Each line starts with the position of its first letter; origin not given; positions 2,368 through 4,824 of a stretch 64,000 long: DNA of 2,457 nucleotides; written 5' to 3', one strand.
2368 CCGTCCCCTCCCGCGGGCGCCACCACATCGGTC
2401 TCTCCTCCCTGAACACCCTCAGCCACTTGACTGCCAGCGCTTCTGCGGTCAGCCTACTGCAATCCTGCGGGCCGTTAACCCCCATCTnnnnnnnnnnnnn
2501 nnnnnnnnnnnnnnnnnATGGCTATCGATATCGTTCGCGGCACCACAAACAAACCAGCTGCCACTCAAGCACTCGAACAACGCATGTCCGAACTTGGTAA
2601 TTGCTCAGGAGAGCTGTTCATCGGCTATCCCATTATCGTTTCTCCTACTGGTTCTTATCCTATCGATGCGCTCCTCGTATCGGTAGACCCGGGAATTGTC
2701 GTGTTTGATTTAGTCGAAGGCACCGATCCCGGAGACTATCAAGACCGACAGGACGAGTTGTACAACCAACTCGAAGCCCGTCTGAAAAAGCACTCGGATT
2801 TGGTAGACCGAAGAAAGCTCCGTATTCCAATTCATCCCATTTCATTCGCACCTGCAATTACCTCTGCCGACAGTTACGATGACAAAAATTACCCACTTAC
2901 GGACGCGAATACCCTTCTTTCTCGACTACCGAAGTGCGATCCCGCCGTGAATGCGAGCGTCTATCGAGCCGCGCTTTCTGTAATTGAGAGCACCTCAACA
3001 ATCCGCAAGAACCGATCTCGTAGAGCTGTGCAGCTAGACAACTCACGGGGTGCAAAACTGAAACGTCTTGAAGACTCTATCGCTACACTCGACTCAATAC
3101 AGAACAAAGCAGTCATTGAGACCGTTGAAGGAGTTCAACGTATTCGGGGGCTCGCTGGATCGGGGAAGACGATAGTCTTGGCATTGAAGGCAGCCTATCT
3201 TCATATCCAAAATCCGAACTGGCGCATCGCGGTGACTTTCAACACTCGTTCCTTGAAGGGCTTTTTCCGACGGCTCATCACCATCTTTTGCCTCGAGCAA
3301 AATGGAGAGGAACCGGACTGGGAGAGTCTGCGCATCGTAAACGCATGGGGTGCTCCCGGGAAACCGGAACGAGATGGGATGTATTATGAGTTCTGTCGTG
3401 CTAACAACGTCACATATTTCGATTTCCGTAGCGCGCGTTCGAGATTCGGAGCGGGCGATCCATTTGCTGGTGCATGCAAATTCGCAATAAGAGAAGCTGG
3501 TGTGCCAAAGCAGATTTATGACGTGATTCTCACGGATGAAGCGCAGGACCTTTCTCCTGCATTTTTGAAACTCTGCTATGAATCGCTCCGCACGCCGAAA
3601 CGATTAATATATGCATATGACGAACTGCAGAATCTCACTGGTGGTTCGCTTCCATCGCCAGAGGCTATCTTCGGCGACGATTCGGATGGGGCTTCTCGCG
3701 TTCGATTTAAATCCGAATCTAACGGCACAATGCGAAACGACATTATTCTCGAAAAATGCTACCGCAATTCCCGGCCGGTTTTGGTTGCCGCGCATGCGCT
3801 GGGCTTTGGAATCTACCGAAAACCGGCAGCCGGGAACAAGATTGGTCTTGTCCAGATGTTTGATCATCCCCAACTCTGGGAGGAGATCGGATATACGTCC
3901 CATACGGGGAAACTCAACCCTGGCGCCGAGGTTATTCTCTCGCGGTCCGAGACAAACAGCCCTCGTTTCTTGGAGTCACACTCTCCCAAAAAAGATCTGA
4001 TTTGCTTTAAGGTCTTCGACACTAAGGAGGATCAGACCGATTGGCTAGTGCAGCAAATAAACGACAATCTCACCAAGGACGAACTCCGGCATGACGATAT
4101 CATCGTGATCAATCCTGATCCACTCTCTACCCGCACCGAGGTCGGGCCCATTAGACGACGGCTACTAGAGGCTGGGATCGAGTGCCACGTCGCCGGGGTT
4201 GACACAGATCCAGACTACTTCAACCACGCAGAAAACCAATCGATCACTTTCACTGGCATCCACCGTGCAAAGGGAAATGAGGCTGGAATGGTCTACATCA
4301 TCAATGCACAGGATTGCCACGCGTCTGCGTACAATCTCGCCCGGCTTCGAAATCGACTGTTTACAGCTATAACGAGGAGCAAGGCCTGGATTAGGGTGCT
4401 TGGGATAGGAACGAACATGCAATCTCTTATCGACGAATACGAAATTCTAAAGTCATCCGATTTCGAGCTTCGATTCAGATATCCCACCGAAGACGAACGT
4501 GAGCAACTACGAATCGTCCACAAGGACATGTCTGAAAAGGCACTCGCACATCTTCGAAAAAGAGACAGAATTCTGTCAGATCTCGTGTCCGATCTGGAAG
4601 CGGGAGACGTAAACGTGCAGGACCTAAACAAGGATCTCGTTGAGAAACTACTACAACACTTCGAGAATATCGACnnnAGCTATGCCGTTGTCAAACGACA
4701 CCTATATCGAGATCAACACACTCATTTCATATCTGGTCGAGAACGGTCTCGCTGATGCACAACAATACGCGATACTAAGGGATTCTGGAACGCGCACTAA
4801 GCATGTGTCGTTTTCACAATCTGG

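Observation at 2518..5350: Low-GC islet encoding a NERD-like/SF1-helicase fusion protein plus an unknown 222-aa partner, inserted between htrA and the M48 peptidase gene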

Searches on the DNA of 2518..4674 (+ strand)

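Call 61: search_dna_similar(query=L053:6001-8811:+, collection=ecoli_genomes, mode=near, max_rows=8)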
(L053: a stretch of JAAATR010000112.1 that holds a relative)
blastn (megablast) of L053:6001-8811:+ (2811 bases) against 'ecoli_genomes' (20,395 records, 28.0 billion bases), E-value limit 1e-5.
Records with a match: 3; places in all: 3; records where one place covers at least 80% of the query: 3.
Genomes with a match: 3 of 5426; with a place that covers at least 80% of the query: 3. Places per genome that has any: lowest 1, median 1, highest 1. On chromosomes: 3 places; on plasmids: 0.
Best place of each record, by identity: >=99% 2; 90-95% 1.
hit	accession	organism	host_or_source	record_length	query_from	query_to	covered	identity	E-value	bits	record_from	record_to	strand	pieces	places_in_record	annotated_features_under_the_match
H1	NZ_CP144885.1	Escherichia coli strain TC_EC10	Homo sapiens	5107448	1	2811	100%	99.9%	0e+0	5175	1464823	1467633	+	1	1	ATP-binding domain-containing protein | DUF2290 domain-containing protein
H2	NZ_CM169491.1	Escherichia coli strain EC10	Homo sapiens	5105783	1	2811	100%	99.9%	0e+0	5175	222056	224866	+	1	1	DEAD/DEAH box helicase | DUF2290 domain-containing protein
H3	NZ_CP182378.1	Escherichia coli strain Br_167_kylling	-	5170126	1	2811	100%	93.9%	0e+0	4244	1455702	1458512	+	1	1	DEAD/DEAH box helicase | DUF2290 domain-containing protein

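Call 62: get_annotated_region(hit=H1, flank=9000)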
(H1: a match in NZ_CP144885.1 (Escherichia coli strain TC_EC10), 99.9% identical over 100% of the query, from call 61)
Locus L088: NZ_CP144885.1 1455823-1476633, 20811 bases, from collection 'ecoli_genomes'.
description: Escherichia coli strain TC_EC10 chromosome, complete genome
organism: Escherichia coli strain TC_EC10 (NCBI taxid 562)
replicon: chromosome; assembly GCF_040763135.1
host: Homo sapiens; source: Gut; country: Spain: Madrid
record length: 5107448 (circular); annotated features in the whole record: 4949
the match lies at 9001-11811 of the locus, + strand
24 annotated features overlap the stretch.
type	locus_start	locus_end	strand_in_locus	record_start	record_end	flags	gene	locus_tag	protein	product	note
CDS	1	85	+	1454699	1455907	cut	-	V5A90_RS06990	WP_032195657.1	site-specific integrase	-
CDS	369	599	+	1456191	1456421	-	-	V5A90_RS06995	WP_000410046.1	AlpA family transcriptional regulator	-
CDS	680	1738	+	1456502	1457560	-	-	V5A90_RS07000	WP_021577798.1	replication initiator protein A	-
CDS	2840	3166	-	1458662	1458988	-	-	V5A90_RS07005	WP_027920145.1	hypothetical protein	-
CDS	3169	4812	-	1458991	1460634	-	trbL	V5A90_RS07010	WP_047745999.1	P-type conjugative transfer protein TrbL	-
CDS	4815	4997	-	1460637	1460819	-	-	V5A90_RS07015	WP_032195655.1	hypothetical protein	-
CDS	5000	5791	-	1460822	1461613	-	trbJ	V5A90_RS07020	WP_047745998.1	P-type conjugative transfer protein TrbJ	-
CDS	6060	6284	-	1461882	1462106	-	-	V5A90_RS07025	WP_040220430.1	hypothetical protein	-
CDS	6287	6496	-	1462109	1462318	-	-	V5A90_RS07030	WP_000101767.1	TraC family protein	-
CDS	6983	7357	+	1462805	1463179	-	-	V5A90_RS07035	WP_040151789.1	CopG family transcriptional regulator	-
CDS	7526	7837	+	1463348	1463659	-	-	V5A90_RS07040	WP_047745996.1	addiction module antidote protein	-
CDS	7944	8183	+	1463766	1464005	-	-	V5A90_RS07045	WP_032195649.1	type I toxin-antitoxin system ptaRNA1 family toxin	-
CDS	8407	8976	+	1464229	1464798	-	-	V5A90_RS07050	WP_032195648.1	recombinase family protein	-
CDS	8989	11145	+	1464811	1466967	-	-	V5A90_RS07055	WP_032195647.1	ATP-binding domain-containing protein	-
CDS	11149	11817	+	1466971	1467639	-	-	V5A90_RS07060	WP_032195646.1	DUF2290 domain-containing protein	-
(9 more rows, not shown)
